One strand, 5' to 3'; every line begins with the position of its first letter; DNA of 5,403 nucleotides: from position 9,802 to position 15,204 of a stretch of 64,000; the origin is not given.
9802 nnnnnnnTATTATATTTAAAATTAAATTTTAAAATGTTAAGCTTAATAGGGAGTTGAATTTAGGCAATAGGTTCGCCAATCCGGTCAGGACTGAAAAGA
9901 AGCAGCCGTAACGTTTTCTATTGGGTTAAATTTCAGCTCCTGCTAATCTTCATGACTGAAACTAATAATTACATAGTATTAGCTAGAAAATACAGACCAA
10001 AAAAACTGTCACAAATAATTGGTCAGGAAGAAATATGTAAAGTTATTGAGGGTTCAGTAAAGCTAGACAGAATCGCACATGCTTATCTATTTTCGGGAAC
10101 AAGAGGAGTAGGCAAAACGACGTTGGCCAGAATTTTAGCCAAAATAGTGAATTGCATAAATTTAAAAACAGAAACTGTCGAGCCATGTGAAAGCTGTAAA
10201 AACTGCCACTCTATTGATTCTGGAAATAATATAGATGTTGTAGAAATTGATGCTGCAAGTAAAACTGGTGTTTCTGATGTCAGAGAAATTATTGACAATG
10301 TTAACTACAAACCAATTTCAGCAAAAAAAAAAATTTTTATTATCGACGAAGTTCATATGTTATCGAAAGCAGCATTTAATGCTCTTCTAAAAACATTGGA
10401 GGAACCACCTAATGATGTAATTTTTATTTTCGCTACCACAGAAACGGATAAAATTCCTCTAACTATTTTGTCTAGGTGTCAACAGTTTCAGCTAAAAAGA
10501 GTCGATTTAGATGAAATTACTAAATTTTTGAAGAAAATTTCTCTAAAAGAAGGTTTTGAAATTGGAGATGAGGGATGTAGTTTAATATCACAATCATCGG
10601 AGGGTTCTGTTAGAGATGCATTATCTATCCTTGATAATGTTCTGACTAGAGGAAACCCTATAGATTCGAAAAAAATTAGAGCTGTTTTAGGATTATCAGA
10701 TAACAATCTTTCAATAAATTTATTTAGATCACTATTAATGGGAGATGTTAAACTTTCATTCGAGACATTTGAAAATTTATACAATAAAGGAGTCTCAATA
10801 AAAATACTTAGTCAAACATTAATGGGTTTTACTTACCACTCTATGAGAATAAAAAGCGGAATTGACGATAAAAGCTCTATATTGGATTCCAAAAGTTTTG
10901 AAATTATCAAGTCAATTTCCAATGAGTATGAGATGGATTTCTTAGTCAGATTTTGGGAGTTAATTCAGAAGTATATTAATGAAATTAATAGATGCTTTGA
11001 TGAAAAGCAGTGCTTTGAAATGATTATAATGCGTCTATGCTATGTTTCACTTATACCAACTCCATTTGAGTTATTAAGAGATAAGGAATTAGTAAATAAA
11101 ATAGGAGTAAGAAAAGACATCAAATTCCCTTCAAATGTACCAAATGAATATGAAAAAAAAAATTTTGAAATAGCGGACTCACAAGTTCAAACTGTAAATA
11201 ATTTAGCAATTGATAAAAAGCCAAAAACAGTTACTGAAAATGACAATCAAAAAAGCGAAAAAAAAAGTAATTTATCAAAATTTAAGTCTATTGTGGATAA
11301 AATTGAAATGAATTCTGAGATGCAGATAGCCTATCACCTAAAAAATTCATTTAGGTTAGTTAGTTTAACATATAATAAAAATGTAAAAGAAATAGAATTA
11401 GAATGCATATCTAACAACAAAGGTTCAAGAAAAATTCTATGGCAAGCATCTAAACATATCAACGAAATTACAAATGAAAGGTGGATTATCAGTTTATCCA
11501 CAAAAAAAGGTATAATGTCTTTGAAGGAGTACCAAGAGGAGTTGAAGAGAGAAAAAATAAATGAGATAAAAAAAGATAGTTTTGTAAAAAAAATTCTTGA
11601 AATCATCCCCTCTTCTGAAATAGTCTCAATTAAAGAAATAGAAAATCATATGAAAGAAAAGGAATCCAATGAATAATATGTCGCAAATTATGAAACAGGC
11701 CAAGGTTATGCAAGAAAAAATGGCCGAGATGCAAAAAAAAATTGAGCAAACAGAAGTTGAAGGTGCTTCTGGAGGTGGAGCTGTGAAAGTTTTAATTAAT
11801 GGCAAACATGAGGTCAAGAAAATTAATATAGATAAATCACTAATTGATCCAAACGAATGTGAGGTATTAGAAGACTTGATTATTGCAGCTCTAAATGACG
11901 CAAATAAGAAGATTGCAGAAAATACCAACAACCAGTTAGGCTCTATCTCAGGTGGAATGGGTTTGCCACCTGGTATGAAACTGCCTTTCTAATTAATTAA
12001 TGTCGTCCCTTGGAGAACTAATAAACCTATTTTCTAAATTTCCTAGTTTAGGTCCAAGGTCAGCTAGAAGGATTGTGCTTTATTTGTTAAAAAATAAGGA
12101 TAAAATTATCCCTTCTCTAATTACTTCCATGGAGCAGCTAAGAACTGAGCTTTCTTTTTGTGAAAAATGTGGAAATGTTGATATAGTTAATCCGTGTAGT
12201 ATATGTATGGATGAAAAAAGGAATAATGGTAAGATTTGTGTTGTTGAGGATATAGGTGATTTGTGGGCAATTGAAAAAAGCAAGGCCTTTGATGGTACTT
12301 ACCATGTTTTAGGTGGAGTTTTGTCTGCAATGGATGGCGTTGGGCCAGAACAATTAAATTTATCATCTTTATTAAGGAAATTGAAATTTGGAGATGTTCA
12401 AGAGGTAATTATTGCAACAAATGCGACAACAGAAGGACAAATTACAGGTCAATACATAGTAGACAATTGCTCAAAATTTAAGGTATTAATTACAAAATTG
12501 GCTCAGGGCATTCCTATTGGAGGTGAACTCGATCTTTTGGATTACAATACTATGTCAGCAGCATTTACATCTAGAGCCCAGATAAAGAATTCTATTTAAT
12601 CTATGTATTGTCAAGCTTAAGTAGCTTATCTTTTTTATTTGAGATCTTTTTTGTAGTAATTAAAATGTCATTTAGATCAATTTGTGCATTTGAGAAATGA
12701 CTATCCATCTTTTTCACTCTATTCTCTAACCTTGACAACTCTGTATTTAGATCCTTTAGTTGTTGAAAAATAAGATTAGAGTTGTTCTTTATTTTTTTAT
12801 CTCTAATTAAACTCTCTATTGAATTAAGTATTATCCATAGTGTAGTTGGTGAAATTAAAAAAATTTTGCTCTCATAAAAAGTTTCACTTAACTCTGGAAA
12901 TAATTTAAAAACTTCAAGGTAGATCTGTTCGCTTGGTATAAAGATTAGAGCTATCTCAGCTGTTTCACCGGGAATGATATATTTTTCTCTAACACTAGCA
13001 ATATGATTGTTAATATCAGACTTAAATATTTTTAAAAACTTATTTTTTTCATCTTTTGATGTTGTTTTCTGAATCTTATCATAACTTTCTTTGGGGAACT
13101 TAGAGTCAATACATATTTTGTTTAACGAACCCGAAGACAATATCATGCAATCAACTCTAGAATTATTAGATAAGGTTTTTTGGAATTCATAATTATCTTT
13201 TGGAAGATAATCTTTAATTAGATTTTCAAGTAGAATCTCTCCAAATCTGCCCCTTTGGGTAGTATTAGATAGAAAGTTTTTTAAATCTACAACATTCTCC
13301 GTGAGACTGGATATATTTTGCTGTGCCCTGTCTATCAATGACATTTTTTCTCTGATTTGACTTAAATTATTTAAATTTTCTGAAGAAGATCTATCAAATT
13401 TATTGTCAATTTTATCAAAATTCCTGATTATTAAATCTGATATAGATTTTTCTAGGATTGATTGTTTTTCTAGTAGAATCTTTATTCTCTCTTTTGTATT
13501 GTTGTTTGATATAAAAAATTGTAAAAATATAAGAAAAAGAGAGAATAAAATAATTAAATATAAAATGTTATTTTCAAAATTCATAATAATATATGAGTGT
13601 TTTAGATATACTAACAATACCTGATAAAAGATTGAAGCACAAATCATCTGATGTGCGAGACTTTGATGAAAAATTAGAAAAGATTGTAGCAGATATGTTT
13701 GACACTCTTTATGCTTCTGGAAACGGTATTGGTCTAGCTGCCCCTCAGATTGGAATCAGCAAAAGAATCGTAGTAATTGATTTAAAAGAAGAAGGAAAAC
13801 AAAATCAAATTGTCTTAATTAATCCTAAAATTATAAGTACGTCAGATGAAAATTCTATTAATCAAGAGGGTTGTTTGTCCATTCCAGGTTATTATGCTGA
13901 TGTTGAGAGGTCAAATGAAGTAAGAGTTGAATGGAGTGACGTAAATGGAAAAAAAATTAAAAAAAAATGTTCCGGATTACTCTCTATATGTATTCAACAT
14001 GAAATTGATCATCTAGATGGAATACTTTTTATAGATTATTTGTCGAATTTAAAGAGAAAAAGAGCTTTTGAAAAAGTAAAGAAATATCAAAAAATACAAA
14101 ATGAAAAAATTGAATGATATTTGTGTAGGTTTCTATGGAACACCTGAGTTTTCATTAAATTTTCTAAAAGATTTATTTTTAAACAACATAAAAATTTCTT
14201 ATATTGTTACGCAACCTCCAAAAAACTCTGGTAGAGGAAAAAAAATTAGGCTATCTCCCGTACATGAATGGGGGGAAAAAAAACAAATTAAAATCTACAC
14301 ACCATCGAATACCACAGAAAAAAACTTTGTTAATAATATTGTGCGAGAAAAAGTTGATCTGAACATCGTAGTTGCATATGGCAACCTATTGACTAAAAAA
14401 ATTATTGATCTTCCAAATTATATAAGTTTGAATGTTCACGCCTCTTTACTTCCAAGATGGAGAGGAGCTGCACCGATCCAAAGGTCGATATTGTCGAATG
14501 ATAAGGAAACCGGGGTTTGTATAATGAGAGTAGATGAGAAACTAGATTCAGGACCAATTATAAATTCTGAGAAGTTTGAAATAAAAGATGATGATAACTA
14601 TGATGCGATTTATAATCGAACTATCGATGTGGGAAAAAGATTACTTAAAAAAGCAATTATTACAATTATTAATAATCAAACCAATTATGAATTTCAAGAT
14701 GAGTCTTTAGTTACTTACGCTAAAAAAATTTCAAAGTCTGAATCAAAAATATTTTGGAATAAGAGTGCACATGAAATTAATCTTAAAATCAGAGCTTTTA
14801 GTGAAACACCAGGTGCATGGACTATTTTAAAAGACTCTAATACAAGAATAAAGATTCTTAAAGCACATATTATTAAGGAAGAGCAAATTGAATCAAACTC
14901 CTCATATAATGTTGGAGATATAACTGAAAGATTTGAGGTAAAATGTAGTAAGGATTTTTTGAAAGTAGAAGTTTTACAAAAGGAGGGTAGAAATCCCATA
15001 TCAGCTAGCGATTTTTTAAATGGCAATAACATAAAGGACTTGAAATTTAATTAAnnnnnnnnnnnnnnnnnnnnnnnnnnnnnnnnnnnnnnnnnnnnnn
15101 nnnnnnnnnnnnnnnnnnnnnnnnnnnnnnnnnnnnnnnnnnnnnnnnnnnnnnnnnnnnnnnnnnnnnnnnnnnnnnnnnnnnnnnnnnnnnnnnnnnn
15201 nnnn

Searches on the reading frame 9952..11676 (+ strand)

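Call 22: search_protein_families(library=pfam, proteins=[window:9952-11676:+], max_evalue=0.00001)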
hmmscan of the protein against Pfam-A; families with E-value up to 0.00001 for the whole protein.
window:9952-11676:+ (574 aa): 8 families
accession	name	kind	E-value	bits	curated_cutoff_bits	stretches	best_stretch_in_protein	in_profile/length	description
PF13177.12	DNA_pol3_delta2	-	4.7e-45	153.9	27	1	24-184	1-160/161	DNA polymerase III, delta subunit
PF12169.13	DNA_pol3_gamma3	-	9.9e-24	84.2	24.4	1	238-376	2-141/143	DNA polymerase III subunits gamma and tau domain III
PF12362.13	DUF3646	-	1.1e-16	61.6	30.2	1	442-560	2-114/114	DNA polymerase III gamma and tau subunits C terminal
PF00004.35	AAA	-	5.1e-15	56.5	21.2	1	46-180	2-127/131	ATPase family associated with various cellular activities (AAA)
PF22608.2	DNAX_ATPase_lid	-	5.2e-08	33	27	1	189-234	2-47/49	DNA polymerase III clamp loader subunit, ATPase lid domain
PF05496.18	RuvB_N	-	1.6e-07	31.7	27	0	15-68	2-59/159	Holliday junction DNA helicase RuvB P-loop domain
PF13401.12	AAA_22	-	4e-06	27.6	27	0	46-162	9-122/130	AAA domain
PF07728.20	AAA_5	-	9.5e-06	26.1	22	0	46-151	3-92/139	AAA domain (dynein-related subfamily)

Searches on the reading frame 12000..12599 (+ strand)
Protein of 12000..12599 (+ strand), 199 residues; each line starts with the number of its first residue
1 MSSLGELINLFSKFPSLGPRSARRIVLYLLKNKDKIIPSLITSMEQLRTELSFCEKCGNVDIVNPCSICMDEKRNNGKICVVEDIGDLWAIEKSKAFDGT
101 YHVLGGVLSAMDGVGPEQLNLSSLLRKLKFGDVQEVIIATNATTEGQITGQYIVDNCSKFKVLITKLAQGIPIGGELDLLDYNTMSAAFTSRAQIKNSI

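Call 85: search_protein_families(library=pfam, proteins=[window:12000-12599:+], max_evalue=0.0001)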
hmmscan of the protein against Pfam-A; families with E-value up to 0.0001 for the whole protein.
window:12000-12599:+ (199 aa): 3 families
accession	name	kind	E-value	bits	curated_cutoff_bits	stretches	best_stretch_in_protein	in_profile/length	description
PF13662.12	Toprim_4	-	2.6e-23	82.5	25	1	77-168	1-85/85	Toprim domain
PF01751.28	Toprim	-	2.8e-10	40.7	23.1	1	78-162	1-91/96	Toprim domain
PF21176.3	RecR_HhH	-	4.3e-07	30.1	27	1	6-40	3-37/45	RecR, helix-hairpin-helix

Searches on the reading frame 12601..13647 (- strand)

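Call 85: search_protein_families(library=pfam, proteins=[window:12601-13647:-], max_evalue=0.0001)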
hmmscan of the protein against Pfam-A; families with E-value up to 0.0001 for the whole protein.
window:12601-13647:- (348 aa): 1 family
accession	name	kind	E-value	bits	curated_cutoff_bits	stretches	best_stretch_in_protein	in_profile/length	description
PF02646.22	RmuC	-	1.6e-53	182.2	26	1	76-346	13-285/291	RmuC family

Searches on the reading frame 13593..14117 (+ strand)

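Call 85: search_protein_families(library=pfam, proteins=[window:13593-14117:+], max_evalue=0.0001)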
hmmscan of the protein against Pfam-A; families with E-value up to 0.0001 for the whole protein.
window:13593-14117:+ (174 aa): 1 family
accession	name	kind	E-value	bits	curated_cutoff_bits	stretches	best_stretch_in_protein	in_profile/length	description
PF01327.26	Pep_deformylase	-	4.2e-57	192.6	22.8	1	4-155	2-155/156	Polypeptide deformylase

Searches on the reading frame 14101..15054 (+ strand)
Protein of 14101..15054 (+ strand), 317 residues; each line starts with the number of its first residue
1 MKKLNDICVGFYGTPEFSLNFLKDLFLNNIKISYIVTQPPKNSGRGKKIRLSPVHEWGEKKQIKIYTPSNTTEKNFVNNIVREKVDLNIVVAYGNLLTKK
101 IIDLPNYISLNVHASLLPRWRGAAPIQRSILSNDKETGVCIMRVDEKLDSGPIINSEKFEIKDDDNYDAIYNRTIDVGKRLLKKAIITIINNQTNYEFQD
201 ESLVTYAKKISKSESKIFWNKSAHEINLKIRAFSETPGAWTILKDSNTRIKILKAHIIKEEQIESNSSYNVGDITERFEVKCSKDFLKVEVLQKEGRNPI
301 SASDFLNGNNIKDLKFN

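Call 86: search_protein_families(library=pfam, proteins=[window:14101-15054:+], max_evalue=0.0001)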
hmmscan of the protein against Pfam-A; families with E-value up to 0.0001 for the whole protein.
window:14101-15054:+ (317 aa): 2 families
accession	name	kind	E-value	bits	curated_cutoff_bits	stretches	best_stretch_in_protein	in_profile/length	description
PF00551.24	Formyl_trans_N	-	8.6e-38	130.3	26.1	1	18-186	14-181/181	Formyl transferase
PF02911.23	Formyl_trans_C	-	1.3e-20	73.9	21.1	1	209-309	1-99/100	Formyl transferase, C-terminal domain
